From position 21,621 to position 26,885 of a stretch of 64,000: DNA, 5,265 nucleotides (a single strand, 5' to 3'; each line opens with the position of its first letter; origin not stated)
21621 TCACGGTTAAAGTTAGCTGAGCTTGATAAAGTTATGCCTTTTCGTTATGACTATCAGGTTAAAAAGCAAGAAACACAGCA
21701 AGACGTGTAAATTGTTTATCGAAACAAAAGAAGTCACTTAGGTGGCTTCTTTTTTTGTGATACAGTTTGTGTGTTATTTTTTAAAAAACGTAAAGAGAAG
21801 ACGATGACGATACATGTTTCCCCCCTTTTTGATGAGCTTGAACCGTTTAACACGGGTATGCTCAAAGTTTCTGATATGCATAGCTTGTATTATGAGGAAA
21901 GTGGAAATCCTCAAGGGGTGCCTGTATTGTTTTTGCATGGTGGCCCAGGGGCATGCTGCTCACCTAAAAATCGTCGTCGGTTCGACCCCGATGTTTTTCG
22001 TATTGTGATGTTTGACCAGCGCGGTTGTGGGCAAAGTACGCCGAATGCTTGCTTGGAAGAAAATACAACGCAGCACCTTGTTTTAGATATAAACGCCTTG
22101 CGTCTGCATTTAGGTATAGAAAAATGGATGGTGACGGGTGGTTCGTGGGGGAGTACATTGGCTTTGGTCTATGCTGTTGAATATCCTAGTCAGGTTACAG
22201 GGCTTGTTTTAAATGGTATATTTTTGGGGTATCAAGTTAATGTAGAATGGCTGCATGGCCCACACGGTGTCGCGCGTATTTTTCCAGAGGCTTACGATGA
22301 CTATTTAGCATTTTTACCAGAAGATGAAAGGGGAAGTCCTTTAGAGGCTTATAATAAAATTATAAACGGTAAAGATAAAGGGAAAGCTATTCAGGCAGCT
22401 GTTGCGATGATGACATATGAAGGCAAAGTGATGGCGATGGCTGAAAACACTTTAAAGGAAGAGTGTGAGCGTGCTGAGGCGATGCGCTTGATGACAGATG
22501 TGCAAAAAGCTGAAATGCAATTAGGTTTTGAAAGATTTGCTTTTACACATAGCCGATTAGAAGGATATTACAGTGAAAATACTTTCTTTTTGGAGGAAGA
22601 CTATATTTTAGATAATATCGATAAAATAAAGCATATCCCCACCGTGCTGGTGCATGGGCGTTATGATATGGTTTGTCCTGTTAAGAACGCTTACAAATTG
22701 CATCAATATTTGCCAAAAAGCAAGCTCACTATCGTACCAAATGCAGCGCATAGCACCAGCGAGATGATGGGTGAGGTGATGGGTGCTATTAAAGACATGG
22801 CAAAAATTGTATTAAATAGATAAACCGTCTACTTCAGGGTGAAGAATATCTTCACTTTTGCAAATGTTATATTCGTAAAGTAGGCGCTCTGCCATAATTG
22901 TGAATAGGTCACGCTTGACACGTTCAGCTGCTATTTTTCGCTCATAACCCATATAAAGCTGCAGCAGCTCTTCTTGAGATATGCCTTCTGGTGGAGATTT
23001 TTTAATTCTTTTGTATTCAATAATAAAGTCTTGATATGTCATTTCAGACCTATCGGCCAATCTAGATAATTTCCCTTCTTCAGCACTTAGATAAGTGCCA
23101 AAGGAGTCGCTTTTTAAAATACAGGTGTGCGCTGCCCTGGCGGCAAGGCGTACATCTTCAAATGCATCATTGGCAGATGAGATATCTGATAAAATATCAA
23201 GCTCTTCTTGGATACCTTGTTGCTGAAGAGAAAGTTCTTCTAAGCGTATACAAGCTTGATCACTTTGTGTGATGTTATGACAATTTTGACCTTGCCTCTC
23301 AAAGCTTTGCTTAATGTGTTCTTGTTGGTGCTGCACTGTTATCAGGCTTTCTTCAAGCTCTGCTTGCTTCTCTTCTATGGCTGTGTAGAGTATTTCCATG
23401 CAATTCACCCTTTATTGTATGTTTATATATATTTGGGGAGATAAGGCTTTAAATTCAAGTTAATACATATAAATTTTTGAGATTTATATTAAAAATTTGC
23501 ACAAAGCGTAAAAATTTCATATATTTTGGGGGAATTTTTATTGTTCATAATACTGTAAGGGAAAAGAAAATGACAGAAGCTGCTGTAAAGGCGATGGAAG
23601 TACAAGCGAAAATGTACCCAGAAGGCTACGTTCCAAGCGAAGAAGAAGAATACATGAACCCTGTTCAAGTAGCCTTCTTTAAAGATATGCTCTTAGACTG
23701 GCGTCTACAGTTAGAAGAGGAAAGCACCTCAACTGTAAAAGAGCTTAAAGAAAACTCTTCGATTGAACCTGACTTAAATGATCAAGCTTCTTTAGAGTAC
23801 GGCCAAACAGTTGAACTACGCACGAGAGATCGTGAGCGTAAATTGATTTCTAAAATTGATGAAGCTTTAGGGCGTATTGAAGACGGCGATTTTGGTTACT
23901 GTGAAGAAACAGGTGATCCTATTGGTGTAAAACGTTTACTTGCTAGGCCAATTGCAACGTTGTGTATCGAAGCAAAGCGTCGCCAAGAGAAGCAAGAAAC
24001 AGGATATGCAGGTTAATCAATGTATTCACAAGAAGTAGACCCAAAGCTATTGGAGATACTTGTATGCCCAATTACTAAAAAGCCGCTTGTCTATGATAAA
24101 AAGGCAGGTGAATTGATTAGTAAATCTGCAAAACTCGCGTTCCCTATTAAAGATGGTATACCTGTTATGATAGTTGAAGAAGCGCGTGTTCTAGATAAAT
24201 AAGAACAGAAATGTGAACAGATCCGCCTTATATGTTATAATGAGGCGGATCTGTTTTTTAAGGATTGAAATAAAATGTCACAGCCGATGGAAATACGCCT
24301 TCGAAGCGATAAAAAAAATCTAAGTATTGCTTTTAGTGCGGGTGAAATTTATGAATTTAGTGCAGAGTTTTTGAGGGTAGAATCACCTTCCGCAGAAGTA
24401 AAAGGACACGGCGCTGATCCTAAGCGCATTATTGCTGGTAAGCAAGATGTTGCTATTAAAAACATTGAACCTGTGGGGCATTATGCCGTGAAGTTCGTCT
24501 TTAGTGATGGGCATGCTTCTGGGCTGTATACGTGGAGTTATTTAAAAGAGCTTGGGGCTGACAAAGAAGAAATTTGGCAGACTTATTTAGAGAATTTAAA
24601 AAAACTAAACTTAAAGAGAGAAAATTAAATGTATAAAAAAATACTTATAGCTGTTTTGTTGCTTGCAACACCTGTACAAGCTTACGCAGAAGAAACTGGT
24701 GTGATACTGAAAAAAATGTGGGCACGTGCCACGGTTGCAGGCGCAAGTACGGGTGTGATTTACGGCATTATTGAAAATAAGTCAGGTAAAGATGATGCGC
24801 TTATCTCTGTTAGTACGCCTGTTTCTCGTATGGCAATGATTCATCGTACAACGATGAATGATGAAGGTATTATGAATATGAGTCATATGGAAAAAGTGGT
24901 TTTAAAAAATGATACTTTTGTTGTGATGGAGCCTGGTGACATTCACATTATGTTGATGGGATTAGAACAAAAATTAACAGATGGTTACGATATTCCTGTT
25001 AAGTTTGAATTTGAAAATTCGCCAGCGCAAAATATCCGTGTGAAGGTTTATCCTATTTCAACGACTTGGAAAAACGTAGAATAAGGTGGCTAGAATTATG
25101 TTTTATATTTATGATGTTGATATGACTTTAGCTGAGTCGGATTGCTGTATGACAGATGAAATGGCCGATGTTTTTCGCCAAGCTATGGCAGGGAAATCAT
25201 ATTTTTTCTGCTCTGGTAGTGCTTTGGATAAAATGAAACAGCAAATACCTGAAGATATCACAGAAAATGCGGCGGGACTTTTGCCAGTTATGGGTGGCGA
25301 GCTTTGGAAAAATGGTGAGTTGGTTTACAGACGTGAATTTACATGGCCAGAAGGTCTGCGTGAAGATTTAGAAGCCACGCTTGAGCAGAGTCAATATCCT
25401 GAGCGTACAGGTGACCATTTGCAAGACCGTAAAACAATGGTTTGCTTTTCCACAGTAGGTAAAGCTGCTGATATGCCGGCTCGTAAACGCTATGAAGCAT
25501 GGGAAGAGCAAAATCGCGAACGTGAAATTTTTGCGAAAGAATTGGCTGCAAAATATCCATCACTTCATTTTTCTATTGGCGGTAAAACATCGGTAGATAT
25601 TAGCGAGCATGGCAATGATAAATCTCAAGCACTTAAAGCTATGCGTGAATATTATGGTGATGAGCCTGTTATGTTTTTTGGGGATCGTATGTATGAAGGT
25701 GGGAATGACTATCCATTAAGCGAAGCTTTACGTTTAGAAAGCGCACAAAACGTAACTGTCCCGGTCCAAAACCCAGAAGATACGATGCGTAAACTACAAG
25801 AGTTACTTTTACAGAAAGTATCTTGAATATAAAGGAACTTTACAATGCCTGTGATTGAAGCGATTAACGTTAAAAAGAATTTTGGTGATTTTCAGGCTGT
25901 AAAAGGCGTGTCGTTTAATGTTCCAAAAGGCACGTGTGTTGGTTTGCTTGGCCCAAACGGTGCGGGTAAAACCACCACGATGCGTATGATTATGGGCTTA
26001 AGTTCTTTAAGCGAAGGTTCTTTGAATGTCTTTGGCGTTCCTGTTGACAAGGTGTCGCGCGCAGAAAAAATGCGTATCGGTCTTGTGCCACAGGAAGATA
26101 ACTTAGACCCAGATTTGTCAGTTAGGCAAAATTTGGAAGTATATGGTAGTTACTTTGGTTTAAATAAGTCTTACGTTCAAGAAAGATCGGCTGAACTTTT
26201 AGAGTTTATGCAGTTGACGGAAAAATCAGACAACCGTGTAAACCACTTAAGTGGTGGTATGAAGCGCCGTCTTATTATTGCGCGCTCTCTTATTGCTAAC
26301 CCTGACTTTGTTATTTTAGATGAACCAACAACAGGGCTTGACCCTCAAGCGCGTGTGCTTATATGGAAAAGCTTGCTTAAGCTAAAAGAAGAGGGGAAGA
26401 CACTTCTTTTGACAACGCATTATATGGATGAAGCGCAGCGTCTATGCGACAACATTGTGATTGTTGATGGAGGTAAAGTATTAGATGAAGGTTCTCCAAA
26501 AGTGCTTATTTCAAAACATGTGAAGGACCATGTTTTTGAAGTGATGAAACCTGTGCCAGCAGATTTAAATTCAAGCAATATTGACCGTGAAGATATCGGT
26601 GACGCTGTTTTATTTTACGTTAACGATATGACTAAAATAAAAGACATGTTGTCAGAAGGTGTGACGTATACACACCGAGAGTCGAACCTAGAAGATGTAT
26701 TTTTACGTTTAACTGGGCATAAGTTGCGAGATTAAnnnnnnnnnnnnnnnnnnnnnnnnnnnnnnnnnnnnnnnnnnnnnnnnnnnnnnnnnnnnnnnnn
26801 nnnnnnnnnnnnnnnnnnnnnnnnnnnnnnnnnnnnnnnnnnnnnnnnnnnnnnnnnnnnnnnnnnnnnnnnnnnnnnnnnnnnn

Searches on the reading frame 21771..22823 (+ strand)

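Call 68: search_protein_families(library=pfam, proteins=[window:21771-22823:+], max_evalue=0.000001)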
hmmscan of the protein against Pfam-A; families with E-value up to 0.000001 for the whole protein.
window:21771-22823:+ (350 aa): 2 families
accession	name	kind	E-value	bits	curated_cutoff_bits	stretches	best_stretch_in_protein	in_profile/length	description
PF00561.26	Abhydrolase_1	-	6.4e-29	101.8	25.8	1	51-328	2-239/245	alpha/beta hydrolase fold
PF12146.15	Hydrolase_4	-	1.5e-13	51.1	27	1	76-159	32-118/239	Serine aminopeptidase, S33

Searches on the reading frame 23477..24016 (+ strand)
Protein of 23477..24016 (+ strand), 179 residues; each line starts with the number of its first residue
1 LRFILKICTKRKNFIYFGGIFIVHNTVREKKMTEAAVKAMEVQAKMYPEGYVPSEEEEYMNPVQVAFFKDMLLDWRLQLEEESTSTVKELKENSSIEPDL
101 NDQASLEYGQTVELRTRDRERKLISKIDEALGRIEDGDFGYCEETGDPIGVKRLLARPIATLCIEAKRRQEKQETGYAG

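Call 68: search_protein_families(library=pfam, proteins=[window:23477-24016:+], max_evalue=0.000001)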
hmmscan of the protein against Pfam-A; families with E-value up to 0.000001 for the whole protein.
window:23477-24016:+ (179 aa): 2 families
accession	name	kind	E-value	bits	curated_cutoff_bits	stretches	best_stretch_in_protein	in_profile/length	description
PF21157.2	DksA_N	-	1.1e-25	90.2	27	1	64-134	1-71/71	DnaK suppressor protein DksA, N-terminal domain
PF01258.23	zf-dskA_traR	-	3e-11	43.6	24.9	1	137-172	1-36/36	Prokaryotic dksA/traR C4-type zinc finger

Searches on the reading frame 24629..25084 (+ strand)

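Call 68: search_protein_families(library=pfam, proteins=[window:24629-25084:+], max_evalue=0.000001)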
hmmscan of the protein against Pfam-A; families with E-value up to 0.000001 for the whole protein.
window:24629-25084:+ (151 aa): 1 family
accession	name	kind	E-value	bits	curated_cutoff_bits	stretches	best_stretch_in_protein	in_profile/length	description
PF04314.18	PCuAC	-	5.4e-29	100.7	29.4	1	29-133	3-106/109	Copper chaperone PCu(A)C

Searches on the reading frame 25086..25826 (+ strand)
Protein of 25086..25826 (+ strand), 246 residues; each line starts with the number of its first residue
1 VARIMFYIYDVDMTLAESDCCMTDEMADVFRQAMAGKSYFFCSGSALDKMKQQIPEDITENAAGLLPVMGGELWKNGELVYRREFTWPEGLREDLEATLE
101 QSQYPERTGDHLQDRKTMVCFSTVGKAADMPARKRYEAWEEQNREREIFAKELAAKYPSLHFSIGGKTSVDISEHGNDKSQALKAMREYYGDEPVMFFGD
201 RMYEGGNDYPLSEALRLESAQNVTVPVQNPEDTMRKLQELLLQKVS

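Call 68: search_protein_families(library=pfam, proteins=[window:25086-25826:+], max_evalue=0.000001)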
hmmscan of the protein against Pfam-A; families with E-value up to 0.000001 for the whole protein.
window:25086-25826:+ (246 aa): 1 family
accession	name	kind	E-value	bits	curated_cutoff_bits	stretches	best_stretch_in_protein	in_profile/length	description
PF03332.19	PMM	-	5.5e-22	79.1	22.4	1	43-241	18-219/221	Eukaryotic phosphomannomutase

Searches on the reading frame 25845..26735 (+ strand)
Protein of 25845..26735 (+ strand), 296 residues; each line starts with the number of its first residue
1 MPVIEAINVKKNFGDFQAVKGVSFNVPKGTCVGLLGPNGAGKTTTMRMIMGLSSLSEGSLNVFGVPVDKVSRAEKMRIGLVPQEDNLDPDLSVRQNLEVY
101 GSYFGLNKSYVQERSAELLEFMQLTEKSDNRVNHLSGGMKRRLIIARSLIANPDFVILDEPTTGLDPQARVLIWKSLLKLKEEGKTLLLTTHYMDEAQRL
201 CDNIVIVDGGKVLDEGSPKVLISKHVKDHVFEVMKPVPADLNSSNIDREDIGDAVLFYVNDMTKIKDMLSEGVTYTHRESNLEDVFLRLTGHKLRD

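Call 68: search_protein_families(library=pfam, proteins=[window:25845-26735:+], max_evalue=0.000001)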
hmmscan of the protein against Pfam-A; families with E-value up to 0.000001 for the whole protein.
window:25845-26735:+ (296 aa): 2 families
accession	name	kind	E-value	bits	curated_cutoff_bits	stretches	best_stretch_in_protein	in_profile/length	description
PF00005.33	ABC_tran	-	4.2e-34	118.5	25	1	20-163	2-137/137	ABC transporter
PF13304.12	AAA_21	-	9.8e-11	42.7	27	0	133-192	236-298/304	AAA domain, putative AbiEii toxin, Type IV TA system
